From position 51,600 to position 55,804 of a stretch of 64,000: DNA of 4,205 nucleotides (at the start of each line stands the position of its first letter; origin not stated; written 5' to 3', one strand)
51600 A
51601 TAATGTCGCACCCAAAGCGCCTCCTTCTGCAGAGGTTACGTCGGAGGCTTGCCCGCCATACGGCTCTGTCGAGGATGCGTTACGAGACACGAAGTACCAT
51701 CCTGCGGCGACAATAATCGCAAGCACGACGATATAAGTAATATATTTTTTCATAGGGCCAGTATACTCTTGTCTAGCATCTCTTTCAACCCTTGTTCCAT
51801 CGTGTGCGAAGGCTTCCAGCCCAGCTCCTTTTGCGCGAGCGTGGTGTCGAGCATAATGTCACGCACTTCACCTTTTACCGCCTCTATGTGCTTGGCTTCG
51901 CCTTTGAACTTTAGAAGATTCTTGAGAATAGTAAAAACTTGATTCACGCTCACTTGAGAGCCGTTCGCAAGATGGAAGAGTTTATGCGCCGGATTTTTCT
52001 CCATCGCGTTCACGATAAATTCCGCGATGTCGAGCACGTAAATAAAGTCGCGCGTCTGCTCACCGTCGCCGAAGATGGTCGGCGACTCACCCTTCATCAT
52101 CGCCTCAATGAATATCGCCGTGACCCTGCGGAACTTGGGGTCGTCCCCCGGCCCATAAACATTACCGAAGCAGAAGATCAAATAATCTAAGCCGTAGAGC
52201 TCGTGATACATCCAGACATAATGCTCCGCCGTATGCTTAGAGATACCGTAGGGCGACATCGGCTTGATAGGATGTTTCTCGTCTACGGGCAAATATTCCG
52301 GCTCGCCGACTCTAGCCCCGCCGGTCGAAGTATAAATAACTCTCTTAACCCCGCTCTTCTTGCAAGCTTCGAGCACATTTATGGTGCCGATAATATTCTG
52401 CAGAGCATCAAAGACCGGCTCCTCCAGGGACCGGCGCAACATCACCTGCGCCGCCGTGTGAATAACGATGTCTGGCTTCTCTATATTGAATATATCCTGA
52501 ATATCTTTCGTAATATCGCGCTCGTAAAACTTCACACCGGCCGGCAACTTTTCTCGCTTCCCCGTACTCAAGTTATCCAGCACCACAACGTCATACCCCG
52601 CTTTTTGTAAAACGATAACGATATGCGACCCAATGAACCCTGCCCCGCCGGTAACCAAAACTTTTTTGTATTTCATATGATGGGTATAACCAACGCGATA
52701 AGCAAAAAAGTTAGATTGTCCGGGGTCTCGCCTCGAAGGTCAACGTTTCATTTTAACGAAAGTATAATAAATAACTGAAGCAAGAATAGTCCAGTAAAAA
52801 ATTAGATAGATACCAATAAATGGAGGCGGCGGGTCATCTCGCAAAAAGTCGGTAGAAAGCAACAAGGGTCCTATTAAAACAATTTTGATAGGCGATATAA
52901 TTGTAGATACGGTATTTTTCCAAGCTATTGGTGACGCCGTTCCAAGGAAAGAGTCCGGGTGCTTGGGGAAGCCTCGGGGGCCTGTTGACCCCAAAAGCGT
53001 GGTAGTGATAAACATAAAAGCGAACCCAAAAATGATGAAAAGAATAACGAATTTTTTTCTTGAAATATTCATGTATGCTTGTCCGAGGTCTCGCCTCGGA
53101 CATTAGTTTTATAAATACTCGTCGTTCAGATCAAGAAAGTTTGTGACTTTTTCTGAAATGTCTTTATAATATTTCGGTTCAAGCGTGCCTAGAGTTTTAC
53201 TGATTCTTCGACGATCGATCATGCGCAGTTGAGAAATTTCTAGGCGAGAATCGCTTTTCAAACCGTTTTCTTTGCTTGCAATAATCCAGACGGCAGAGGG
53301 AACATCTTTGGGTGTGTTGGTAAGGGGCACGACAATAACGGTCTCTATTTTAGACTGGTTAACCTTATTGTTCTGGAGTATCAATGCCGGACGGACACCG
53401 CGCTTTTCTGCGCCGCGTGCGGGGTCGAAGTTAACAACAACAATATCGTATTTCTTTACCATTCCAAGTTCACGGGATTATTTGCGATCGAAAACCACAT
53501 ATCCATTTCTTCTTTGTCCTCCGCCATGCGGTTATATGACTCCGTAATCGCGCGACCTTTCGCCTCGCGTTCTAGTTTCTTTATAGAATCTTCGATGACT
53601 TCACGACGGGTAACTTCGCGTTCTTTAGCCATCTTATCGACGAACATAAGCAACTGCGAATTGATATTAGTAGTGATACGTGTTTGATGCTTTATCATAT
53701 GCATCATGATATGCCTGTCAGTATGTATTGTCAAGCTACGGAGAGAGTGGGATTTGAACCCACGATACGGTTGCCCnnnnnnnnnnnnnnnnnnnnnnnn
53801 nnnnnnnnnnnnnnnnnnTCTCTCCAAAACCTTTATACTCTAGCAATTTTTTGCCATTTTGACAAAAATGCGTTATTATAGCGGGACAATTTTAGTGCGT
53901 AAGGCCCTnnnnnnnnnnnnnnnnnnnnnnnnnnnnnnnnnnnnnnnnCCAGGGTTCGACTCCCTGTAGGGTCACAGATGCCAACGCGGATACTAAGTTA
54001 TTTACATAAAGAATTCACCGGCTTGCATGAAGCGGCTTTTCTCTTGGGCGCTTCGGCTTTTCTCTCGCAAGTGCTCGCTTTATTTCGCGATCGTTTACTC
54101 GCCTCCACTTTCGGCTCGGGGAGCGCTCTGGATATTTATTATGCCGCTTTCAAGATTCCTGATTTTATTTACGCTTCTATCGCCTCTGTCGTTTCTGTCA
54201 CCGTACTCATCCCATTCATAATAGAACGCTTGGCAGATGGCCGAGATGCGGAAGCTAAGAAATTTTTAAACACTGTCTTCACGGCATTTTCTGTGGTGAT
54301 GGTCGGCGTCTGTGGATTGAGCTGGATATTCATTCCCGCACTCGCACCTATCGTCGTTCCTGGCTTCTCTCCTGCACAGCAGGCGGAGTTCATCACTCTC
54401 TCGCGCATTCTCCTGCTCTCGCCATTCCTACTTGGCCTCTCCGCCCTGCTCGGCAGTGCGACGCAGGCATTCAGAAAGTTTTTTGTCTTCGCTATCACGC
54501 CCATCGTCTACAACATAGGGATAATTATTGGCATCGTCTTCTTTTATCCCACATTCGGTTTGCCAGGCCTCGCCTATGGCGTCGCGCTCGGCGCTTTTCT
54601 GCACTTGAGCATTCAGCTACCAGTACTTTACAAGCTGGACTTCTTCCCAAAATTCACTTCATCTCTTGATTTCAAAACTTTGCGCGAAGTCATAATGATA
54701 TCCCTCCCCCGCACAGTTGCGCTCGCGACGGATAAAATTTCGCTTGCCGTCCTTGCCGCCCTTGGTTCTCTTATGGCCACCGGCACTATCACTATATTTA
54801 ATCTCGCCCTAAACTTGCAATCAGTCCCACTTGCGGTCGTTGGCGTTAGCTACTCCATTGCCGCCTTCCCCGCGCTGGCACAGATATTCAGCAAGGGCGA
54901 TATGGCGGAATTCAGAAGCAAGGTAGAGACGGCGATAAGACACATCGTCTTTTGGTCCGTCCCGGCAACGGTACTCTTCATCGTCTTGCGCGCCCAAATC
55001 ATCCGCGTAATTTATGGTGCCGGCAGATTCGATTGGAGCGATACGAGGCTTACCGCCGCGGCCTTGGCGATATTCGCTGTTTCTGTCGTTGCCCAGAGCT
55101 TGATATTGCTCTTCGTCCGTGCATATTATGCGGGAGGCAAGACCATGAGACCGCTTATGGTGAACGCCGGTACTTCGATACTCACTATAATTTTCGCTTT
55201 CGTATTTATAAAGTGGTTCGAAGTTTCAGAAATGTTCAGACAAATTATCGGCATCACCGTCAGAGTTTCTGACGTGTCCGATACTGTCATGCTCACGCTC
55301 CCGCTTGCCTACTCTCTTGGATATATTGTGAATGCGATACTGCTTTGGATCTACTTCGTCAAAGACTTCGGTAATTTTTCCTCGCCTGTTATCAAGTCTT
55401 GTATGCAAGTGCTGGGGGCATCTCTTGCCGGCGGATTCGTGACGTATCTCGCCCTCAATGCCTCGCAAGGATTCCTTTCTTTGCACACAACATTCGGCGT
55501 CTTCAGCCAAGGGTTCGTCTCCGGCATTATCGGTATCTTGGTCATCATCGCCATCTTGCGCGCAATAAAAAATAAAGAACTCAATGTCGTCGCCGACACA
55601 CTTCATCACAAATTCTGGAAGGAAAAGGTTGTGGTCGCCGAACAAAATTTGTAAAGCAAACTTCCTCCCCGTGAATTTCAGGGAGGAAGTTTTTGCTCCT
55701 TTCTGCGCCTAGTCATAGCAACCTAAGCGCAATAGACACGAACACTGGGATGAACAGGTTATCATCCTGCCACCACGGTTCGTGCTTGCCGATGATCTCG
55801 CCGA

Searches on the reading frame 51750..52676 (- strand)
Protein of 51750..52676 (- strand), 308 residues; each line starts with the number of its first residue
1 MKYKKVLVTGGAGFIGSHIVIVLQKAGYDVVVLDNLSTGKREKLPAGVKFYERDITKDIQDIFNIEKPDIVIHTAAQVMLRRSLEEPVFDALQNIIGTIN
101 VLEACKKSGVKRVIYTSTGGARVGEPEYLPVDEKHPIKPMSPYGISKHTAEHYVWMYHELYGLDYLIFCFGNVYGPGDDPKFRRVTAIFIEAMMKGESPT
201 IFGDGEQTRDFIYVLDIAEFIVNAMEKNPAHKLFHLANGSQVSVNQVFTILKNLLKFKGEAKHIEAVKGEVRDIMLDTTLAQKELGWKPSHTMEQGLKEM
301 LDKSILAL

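Call 42: search_protein_families(library=pfam, proteins=[window:51750-52676:-], max_evalue=0.001)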
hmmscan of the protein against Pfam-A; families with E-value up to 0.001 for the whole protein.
window:51750-52676:- (308 aa): 8 families
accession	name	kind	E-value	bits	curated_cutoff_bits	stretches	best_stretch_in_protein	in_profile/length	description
PF01370.27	Epimerase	-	8.9e-61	205.8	20.9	1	6-228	1-231/240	NAD dependent epimerase/dehydratase family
PF16363.11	GDP_Man_Dehyd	-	3e-52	178.6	27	1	7-300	1-332/332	GDP-mannose 4,6 dehydratase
PF01073.25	3Beta_HSD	-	1.9e-23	83.4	22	1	7-226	1-230/280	3-beta hydroxysteroid dehydrogenase/isomerase family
PF02719.21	Polysacc_synt_2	-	1.9e-17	63.8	20.2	1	6-266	1-258/293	Polysaccharide biosynthesis protein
PF04321.23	RmlD_sub_bind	-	8.8e-17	61.5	27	1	5-267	2-241/287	RmlD substrate binding domain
PF07993.18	NAD_binding_4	-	7.5e-13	48.7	20.1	1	65-214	86-251/258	Male sterility protein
PF13460.12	NAD_binding_10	-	1.1e-10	42.1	27.2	1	10-174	1-147/184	NAD(P)H-binding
PF05368.20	NmrA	-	1.1e-05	25.7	27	1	4-231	3-209/298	NmrA-like family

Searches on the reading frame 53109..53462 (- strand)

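Call 101: search_protein_families(library=pfam, proteins=[window:53109-53462:-], max_evalue=0.01)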
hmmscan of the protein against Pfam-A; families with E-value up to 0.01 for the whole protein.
window:53109-53462:- (117 aa): 1 family
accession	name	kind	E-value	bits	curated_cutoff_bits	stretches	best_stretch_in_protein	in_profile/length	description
PF02452.23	PemK_toxin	-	1.1e-25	90.4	23.1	1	3-109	1-108/109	PemK-like, MazF-like toxin of type II toxin-antitoxin system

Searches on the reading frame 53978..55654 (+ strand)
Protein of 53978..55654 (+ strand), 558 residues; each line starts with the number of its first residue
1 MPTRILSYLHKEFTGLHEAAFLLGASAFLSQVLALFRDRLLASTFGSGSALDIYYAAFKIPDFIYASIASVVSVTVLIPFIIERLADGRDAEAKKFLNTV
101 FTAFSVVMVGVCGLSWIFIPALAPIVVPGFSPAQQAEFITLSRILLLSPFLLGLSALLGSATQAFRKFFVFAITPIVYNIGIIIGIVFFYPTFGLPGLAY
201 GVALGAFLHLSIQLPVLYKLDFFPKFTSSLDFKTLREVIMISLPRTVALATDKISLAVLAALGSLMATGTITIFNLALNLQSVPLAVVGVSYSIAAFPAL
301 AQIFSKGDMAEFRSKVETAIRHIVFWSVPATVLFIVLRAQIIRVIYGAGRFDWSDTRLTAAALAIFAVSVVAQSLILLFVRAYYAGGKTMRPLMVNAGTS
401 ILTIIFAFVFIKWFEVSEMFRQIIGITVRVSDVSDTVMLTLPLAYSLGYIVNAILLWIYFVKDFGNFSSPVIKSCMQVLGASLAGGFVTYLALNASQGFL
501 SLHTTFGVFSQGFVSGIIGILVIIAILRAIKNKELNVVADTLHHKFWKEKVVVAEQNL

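Call 42: search_protein_families(library=pfam, proteins=[window:53978-55654:+], max_evalue=0.001)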
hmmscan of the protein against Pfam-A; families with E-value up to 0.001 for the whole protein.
window:53978-55654:+ (558 aa): 1 family
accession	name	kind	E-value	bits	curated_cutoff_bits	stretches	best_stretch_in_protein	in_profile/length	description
PF03023.19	MurJ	-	3.8e-64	217.4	27.4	1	41-498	1-438/451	Lipid II flippase MurJ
